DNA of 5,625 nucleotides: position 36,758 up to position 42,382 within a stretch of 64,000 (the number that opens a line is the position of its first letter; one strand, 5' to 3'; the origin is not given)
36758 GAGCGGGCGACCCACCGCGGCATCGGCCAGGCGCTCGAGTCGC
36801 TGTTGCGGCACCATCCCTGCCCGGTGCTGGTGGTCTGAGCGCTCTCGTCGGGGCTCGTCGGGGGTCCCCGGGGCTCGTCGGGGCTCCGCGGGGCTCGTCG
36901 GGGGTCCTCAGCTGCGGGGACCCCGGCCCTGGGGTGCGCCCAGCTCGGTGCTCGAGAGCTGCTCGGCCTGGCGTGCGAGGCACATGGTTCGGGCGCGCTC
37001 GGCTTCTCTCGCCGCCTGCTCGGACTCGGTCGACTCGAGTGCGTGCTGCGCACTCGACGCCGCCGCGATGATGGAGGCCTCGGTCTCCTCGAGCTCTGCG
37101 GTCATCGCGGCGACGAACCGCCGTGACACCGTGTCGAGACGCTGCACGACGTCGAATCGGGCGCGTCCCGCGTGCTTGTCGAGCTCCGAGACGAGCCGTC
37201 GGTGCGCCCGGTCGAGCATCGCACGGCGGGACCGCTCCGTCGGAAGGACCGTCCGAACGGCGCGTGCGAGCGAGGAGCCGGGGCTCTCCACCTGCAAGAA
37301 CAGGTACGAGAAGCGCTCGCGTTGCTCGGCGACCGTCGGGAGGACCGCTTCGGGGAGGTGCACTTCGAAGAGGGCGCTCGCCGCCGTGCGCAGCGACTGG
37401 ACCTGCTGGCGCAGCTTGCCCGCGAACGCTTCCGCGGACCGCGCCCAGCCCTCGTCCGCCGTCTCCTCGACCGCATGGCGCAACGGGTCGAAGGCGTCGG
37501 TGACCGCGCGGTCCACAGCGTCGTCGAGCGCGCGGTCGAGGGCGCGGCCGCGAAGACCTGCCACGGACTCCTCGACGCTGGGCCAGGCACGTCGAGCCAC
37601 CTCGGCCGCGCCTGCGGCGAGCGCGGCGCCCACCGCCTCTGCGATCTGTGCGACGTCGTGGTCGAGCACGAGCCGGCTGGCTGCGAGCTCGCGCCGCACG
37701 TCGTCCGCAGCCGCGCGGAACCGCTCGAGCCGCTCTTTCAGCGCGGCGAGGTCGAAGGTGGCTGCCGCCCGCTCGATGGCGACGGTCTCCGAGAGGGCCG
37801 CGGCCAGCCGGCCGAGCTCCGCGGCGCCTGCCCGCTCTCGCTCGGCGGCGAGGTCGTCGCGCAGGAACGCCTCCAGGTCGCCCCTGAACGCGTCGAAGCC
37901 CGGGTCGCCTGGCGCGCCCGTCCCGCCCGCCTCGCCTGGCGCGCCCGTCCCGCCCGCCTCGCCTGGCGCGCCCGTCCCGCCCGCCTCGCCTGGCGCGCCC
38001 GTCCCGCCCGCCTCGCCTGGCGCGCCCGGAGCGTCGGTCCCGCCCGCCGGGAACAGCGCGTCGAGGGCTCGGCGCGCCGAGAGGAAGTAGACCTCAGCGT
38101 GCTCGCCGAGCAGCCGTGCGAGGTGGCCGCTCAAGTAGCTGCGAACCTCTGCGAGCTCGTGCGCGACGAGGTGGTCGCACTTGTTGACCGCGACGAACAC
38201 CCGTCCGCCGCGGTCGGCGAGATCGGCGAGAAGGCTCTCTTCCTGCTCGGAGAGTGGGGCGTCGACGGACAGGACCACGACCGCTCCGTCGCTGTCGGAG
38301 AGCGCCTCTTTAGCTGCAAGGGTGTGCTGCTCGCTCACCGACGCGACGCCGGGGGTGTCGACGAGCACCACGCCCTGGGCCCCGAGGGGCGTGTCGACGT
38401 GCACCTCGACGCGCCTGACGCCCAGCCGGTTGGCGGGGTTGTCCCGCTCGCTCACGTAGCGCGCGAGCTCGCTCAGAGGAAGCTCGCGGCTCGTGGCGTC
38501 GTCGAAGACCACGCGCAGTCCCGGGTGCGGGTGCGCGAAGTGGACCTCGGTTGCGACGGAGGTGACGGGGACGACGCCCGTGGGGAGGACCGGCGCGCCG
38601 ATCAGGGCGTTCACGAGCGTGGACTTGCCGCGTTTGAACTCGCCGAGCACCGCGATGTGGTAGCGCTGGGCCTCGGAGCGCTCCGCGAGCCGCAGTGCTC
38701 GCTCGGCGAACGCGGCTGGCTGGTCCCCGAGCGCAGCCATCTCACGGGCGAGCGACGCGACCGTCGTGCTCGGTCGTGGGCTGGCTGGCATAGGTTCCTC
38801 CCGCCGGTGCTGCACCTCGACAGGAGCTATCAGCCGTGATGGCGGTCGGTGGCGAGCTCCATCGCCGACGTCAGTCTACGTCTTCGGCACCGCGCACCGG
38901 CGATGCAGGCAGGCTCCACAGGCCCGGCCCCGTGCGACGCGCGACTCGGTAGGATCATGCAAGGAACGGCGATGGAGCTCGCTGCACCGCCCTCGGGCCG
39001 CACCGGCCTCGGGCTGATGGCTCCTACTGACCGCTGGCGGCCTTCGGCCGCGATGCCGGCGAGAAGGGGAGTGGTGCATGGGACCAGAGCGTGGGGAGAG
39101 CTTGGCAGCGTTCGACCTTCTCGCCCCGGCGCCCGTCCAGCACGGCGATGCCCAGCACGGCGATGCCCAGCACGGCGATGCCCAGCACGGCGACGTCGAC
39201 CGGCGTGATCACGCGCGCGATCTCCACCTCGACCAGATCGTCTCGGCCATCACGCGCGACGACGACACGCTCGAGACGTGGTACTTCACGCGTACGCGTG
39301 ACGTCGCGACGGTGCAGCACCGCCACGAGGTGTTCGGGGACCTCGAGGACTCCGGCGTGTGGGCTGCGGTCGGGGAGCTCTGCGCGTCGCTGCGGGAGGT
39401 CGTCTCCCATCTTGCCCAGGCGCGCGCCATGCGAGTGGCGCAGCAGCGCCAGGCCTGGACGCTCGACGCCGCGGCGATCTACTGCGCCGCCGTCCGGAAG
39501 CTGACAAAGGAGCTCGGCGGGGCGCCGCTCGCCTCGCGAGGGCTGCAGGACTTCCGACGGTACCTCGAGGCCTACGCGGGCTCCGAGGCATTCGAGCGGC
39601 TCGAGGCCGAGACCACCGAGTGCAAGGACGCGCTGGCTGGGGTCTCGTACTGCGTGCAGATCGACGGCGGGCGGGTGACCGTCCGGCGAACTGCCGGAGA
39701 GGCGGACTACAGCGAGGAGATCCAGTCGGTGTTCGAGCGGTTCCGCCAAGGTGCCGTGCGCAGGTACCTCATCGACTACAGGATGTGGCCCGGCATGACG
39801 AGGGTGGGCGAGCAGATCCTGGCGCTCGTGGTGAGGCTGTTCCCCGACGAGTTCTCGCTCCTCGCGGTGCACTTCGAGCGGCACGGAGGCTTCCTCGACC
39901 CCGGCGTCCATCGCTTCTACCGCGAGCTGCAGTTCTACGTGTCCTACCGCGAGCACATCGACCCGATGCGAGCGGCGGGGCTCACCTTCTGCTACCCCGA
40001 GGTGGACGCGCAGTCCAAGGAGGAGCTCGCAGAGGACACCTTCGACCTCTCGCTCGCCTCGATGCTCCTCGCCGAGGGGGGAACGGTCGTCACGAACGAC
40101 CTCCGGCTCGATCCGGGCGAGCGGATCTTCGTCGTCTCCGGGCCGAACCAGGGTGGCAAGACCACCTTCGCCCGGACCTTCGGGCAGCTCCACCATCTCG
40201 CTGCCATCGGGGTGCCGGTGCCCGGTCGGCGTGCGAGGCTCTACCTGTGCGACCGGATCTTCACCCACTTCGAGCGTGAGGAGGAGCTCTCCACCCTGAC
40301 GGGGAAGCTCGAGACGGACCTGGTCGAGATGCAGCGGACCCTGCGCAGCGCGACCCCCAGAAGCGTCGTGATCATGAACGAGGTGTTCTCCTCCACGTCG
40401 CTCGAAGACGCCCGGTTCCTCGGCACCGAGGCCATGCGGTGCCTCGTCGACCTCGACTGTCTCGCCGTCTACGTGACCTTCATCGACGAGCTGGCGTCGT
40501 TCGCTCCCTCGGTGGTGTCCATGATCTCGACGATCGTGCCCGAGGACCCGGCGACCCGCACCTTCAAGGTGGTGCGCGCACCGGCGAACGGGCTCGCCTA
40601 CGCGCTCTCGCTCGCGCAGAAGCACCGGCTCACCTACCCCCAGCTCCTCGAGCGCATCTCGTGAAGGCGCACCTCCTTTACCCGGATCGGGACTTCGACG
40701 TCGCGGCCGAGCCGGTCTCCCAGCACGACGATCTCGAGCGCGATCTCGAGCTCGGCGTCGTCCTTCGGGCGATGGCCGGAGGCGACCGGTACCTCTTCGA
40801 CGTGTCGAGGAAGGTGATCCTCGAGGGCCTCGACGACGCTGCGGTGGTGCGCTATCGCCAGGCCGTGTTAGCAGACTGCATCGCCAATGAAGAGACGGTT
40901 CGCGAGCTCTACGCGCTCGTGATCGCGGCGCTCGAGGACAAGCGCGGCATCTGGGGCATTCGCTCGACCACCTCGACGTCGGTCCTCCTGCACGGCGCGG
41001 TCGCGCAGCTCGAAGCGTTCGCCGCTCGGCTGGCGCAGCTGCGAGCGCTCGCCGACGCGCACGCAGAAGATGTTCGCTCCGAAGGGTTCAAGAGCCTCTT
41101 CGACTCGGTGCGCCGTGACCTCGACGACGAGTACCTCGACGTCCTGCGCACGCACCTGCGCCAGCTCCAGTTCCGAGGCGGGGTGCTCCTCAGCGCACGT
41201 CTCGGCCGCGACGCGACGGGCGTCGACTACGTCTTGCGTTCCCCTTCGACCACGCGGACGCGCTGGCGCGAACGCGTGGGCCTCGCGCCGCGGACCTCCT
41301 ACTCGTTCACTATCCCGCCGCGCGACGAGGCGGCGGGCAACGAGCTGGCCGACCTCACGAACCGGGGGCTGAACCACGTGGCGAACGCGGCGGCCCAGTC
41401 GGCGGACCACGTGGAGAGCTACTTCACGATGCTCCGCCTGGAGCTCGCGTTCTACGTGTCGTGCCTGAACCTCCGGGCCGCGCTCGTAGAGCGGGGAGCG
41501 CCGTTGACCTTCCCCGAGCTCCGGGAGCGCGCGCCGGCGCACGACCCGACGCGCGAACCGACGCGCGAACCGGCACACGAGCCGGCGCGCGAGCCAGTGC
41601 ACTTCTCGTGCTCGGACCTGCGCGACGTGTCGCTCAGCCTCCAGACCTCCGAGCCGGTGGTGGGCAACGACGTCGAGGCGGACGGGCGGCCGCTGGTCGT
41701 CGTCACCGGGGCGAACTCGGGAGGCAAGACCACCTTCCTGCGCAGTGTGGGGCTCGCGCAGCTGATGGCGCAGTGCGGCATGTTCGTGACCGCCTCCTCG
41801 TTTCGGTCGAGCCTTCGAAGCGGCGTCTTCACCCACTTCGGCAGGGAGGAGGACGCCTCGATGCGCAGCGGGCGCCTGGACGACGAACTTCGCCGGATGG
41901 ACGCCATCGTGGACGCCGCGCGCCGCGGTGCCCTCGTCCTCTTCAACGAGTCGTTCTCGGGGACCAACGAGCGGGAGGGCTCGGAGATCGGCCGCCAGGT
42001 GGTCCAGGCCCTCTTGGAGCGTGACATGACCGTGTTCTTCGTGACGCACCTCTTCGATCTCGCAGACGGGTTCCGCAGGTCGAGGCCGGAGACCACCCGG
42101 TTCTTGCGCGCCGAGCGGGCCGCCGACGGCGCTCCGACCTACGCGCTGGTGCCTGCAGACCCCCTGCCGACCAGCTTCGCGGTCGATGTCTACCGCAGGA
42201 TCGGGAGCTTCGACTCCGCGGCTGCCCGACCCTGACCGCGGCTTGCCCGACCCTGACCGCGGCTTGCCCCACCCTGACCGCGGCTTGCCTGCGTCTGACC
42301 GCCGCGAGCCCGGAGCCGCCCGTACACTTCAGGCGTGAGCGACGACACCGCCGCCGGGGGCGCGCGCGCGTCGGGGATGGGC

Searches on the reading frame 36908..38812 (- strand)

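Call 69: search_protein_families(library=pfam, proteins=[window:36908-38812:-], max_evalue=0.001)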
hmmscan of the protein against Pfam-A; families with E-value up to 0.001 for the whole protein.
window:36908-38812:- (634 aa): 5 families
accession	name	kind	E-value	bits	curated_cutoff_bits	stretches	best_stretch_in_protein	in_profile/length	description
PF00350.29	Dynamin_N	-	1e-27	97.6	27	1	53-211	1-166/168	Dynamin family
PF00009.33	GTP_EFTU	-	1.6e-10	41.3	26.5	1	147-248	70-171/188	Elongation factor Tu GTP binding domain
PF01926.29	MMR_HSR1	-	3.6e-08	33.9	21.9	1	53-211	2-113/113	50S ribosome-binding GTPase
PF02421.24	FeoB_N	-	4.8e-06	26.6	27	0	145-219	46-122/156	Ferrous iron transport protein B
PF01391.23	Collagen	-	0.00075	19.7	27.2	0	257-310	4-57/60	Collagen triple helix repeat (20 copies)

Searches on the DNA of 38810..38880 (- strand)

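Call 59: build_rna_model(alignment_id=A2)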
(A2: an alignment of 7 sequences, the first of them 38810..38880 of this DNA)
Model R1 built from alignment A2 (7 sequences, 97 columns); structure: RNAalifold consensus.
model positions 70; base pairs 14; branch points 0; effective number of sequences 6.22; information 0.804 bits per position. Calibrated on 0.2 Mb of random sequence (short: E-values are rough).
structure used (alignment columns):
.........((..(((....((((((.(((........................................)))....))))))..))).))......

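Call 60: search_with_rna_model(model_id=R1, sources=[window, L001, L002, L003, L004, L005, L006, L007, L008, L009, L010, L011, L012, L013, L014, L015, L016, L017, L018, L019, L020, L021, L022, L023, L024, L025, L026, L027, L028, L029, L030, L031, L032, L033, L034, L035, L036, L037, L038, L039, L040, L041, L042, L043, L044, L045, L046, L047, L048, L049, L050, L051, L052, L053, L054, L055, L056, L057, L058, L059, L060, L061, L062, L063, L064, L065, L066, L067, L068, L069, L070, L071, L072, L073, L074, L075, L076, L077, L078, L079, L080, L081, L083, L084], max_evalue=0.1)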
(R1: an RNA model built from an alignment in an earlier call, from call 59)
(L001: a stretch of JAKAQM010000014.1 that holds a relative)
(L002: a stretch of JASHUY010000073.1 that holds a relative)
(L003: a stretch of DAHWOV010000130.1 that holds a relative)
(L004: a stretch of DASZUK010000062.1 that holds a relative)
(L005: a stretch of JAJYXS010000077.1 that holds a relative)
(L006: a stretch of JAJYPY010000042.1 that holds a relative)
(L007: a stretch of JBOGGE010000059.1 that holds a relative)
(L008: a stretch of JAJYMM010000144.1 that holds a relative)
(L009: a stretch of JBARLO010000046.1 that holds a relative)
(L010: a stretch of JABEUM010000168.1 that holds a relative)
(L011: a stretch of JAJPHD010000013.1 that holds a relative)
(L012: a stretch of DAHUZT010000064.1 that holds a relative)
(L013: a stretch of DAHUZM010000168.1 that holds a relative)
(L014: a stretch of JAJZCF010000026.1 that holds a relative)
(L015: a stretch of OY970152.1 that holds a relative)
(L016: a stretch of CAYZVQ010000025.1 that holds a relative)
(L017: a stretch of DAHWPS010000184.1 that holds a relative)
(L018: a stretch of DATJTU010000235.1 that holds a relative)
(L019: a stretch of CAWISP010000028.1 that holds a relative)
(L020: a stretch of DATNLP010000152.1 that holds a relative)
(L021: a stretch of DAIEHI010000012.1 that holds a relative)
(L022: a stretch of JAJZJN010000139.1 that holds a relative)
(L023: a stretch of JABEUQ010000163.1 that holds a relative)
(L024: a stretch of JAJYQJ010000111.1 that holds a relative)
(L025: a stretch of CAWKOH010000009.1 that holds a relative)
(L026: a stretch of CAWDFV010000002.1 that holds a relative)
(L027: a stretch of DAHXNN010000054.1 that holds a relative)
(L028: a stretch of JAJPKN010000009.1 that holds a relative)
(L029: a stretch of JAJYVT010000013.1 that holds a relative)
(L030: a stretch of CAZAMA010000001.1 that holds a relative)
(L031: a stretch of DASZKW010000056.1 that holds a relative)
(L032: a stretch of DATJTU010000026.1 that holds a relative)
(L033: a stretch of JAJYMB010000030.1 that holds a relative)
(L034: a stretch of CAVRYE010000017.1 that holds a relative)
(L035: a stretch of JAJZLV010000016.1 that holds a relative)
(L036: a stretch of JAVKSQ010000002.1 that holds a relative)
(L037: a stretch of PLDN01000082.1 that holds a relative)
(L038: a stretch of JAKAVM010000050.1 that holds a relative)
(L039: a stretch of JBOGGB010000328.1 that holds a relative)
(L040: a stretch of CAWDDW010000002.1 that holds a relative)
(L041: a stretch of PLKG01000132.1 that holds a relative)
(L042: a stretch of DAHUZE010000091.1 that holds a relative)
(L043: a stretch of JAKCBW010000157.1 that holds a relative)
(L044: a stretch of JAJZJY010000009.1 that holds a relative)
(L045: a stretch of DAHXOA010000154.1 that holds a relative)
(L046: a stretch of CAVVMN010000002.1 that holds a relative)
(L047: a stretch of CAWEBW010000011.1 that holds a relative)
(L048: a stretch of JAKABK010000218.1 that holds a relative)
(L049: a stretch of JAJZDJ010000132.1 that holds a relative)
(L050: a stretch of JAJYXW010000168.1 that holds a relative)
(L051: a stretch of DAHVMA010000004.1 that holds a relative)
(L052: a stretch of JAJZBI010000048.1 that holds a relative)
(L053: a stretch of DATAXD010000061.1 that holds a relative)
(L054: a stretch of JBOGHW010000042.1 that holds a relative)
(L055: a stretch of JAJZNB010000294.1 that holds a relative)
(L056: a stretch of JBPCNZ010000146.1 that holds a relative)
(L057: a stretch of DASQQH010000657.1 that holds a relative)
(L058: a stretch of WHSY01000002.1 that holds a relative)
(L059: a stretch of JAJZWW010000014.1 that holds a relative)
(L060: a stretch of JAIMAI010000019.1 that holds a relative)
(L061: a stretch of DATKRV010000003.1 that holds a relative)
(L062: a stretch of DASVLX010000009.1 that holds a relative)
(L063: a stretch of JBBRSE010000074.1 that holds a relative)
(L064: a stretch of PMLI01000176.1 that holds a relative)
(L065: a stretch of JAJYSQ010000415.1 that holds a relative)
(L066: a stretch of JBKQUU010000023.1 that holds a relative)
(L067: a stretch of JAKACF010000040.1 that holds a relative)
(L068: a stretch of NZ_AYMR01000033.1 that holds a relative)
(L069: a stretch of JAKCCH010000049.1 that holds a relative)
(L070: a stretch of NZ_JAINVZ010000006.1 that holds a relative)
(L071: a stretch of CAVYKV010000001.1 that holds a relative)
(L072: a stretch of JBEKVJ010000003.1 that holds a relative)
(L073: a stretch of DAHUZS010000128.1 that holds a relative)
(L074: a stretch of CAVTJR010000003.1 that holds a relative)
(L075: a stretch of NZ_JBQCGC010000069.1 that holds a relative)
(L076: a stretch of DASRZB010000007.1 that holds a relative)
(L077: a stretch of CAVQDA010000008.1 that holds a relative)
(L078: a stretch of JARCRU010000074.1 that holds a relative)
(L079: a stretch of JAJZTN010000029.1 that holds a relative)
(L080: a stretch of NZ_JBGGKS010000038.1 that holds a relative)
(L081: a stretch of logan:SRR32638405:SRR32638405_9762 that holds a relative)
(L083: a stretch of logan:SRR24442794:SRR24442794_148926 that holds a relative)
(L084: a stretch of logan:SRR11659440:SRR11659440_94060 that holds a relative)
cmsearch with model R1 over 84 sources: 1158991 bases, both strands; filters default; matches with E-value up to 0.1: 54.
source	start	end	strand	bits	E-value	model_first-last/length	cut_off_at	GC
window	38810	38879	-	74.6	8.5e-20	1-70/70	no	0.64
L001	13526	13620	+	74.3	1e-19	1-70/70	no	0.71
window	38955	39037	+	73.1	2.5e-19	1-70/70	no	0.7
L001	13278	13347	-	72.7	3.4e-19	1-70/70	no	0.67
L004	3139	3208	-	72.4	4e-19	1-70/70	no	0.64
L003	13624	13690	+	72.3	4.5e-19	1-70/70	no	0.69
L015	3311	3380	+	56.1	5.8e-14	1-70/70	no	0.61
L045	2400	2469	+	55.6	7.9e-14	1-70/70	no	0.64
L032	1726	1794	-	52.3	8.7e-13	1-70/70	no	0.61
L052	2716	2784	-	46.9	4.6e-11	1-70/70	no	0.67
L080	485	556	-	46.7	5.2e-11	1-70/70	no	0.56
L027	1479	1547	-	46.1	8.2e-11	1-70/70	no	0.65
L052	141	208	-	44.8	2.1e-10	1-70/70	no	0.63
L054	2916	2985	-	43.8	4.4e-10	1-70/70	no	0.64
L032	12697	12765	+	43.7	4.5e-10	1-70/70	no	0.57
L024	16450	16519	-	40.9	3.5e-09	1-70/70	no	0.56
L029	13633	13678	+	40.3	5.5e-09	14-61/70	no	0.65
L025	12742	12787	+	39.3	1.1e-08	15-60/70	no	0.63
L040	10867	10941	+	39.2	1.2e-08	1-70/70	no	0.73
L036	14005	14078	-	38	2.8e-08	1-70/70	no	0.7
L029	3115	3182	-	36.9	6.6e-08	1-70/70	no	0.63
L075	3242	3321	+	34.3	4.3e-07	1-70/70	no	0.68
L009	3304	3375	+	33.9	5.6e-07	1-70/70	no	0.65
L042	12833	12879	+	33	1.1e-06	14-61/70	no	0.64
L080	3219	3300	+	33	1.1e-06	1-70/70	no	0.6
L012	3104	3173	-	32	2.2e-06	1-70/70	no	0.57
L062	2166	2215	-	31.4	3.4e-06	14-61/70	no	0.68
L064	4954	5026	+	31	4.7e-06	1-70/70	no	0.6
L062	3160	3233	+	29.8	1.1e-05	1-70/70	no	0.66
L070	12480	12553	-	29.4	1.4e-05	1-70/70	no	0.72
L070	3163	3241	+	29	2.1e-05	1-70/70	no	0.72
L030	2722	2768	-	28.2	3.5e-05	14-61/70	no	0.66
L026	3298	3367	+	26.7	0.00011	1-70/70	no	0.6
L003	13512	13586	-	26.7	0.00011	1-70/70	no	0.61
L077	3218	3290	+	26.1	0.00017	1-70/70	no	0.6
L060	1610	1680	-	25.9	0.00018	1-70/70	no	0.58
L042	3264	3332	+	25.9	0.00018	1-70/70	no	0.64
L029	3276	3338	+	25.5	0.00024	1-70/70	no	0.7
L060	3134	3215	+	25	0.00035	1-70/70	no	0.66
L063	3215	3264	+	24.7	0.00047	14-61/70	no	0.68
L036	3127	3203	-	24.5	0.00051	1-70/70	no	0.68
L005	7187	7270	-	22.7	0.0019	1-70/70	no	0.7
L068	3171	3229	+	22.5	0.0022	15-60/70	no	0.69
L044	7186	7257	+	22.3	0.0025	1-70/70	no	0.61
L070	13909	13950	-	22.3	0.0025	20-59/70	no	0.74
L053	3193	3272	+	21.9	0.0034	1-70/70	no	0.62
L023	926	997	+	21.4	0.0051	1-70/70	no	0.57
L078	831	902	+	21.4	0.0051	1-70/70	no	0.57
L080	2046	2127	-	21.2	0.0057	1-70/70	no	0.67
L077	2834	2907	-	20.6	0.0089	1-70/70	no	0.68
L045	2192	2261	-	20.1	0.012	1-70/70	no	0.73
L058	3278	3333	+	20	0.013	13-62/70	no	0.68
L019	3305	3394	+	19.2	0.024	1-70/70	no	0.61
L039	711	776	+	17.4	0.088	1-70/70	no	0.68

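Call 85: search_with_rna_model(model_id=R1, sources=[L085, L086, L082], max_evalue=1)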
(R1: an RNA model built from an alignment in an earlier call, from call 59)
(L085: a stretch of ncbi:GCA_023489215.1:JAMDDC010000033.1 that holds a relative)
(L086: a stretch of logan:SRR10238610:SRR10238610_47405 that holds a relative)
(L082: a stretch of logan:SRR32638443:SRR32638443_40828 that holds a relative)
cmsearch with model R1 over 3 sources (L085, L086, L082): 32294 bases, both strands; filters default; matches with E-value up to 1: 2.
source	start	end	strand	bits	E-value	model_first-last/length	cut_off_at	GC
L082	3075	3117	+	12.7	0.075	1-70/70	no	0.74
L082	5411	5453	-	11.2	0.23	17-59/70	no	0.77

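Call 103: search_with_rna_model(model_id=R1, sources=[L087, L088, L089, L090, L091, L092, L093, L094, L095, L096, L097, L098, L099, L100, L101, L102, L103, L104, L105, L106, L107, L108, L109, L110, L111, L112, L113, L114, L115, L116, L117, L118, L119, L120, L121, L122, L123, L124, L125, L126, L127, L128, L129, L130, L131, L132, L133, L134, L135, L136, L137, L138, L139, L140, L141, L142, L143, L144, L145, L146, L147, L148, L149, L150, L151, L152, L153, L154, L155, L156, L157, L158, L159, L160, L161, L162, L163, L164, L165, L166], max_evalue=0.1)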
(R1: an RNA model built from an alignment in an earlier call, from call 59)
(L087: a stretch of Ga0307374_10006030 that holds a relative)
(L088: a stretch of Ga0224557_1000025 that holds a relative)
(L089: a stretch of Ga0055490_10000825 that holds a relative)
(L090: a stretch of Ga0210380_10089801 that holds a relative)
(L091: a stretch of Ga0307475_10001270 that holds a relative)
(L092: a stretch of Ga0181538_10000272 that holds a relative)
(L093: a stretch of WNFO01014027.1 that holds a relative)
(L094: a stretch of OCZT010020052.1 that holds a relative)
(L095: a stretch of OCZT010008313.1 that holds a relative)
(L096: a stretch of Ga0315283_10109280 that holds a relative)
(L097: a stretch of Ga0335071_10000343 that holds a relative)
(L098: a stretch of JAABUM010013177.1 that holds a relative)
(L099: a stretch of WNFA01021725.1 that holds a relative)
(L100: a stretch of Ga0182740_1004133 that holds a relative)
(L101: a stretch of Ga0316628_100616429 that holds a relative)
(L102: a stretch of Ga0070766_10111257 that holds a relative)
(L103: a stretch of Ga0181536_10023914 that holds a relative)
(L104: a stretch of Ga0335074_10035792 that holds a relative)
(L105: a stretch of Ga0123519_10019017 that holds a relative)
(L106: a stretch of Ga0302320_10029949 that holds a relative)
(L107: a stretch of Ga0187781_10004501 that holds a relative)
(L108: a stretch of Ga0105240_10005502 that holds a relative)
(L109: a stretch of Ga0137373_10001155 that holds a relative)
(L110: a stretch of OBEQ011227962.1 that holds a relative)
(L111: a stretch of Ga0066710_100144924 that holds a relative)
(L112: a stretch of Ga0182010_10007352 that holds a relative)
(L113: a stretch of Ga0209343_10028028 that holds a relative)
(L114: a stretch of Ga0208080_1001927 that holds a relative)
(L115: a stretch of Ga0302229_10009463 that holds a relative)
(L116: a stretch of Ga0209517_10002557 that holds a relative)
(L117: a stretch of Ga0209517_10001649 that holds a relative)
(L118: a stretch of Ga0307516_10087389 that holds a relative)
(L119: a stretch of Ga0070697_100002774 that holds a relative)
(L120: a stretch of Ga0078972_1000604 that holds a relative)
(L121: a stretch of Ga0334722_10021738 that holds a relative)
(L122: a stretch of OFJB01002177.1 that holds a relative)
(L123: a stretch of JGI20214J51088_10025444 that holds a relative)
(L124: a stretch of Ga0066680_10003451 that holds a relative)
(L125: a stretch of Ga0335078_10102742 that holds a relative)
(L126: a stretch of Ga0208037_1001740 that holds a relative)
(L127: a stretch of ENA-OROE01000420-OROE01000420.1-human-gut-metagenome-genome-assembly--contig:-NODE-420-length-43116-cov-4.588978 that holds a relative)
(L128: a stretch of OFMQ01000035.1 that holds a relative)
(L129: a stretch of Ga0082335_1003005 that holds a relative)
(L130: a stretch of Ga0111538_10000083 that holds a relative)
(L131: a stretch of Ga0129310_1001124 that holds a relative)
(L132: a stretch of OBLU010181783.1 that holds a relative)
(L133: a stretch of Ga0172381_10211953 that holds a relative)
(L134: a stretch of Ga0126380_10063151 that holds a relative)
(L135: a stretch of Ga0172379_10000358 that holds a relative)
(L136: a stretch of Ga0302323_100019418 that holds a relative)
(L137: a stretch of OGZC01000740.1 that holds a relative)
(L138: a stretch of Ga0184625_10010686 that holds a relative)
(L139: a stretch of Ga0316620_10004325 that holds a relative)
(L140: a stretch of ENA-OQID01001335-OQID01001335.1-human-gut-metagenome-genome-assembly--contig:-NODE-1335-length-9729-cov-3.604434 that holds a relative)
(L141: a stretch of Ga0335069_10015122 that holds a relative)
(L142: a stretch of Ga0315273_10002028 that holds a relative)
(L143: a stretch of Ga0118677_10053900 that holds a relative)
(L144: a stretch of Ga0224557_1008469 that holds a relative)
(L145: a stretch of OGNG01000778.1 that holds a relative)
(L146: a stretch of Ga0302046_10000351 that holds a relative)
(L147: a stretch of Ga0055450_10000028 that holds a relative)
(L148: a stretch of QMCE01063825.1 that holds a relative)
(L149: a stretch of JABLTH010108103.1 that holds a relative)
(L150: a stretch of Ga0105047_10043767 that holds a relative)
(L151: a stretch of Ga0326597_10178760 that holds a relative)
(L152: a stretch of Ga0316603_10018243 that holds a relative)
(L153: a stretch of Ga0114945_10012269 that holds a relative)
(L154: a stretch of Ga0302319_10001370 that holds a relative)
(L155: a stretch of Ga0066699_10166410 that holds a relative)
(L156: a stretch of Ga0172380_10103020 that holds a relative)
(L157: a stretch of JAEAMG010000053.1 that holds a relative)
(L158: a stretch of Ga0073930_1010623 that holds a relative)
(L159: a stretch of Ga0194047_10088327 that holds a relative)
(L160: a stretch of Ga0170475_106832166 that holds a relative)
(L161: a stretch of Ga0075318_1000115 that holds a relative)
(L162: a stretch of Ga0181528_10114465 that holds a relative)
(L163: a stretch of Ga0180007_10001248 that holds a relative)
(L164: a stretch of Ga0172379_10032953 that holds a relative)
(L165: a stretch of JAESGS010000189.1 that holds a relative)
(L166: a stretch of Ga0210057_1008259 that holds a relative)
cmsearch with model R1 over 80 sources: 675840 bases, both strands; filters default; matches with E-value up to 0.1: 6.
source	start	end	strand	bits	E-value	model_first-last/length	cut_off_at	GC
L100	1430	1483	+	41.9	9.6e-10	11-63/70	no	0.63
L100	783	851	-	33.4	4.6e-07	1-70/70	no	0.58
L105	34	105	+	33.1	5.9e-07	1-70/70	no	0.62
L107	894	975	+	32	1.3e-06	1-70/70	no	0.62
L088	3299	3352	+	24.6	0.00029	14-61/70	no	0.69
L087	3105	3178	+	24.1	0.00041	1-70/70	no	0.66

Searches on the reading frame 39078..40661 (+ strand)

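Call 69: search_protein_families(library=pfam, proteins=[window:39078-40661:+], max_evalue=0.001)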
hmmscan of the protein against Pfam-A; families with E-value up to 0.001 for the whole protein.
window:39078-40661:+ (528 aa): 2 families
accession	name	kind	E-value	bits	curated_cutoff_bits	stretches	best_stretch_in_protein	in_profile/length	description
PF00488.27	MutS_V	-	8.6e-18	65.4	30.2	1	352-480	2-131/188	MutS domain V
PF13401.12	AAA_22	-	0.0005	20.8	27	0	347-436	4-93/130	AAA domain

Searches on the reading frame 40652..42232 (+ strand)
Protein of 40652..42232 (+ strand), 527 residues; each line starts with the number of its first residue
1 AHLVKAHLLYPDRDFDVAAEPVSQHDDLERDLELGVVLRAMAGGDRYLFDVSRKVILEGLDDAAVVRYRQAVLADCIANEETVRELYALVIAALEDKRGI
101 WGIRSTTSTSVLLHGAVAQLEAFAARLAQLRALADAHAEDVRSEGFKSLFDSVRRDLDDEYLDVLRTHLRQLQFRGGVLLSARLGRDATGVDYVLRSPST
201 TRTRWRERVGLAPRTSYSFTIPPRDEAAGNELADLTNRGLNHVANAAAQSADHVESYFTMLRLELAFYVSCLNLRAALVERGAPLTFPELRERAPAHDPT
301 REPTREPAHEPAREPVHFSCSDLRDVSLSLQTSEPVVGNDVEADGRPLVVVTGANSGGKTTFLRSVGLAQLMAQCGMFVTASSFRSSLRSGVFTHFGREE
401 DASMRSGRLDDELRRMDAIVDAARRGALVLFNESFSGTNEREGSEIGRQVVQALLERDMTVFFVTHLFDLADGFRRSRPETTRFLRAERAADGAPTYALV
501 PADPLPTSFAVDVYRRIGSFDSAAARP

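Call 69: search_protein_families(library=pfam, proteins=[window:40652-42232:+], max_evalue=0.001)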
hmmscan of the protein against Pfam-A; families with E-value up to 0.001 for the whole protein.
window:40652-42232:+ (527 aa): 1 family
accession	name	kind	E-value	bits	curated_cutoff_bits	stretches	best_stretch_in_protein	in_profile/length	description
PF00488.27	MutS_V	-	1e-20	74.9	30.2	1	349-476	1-129/188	MutS domain V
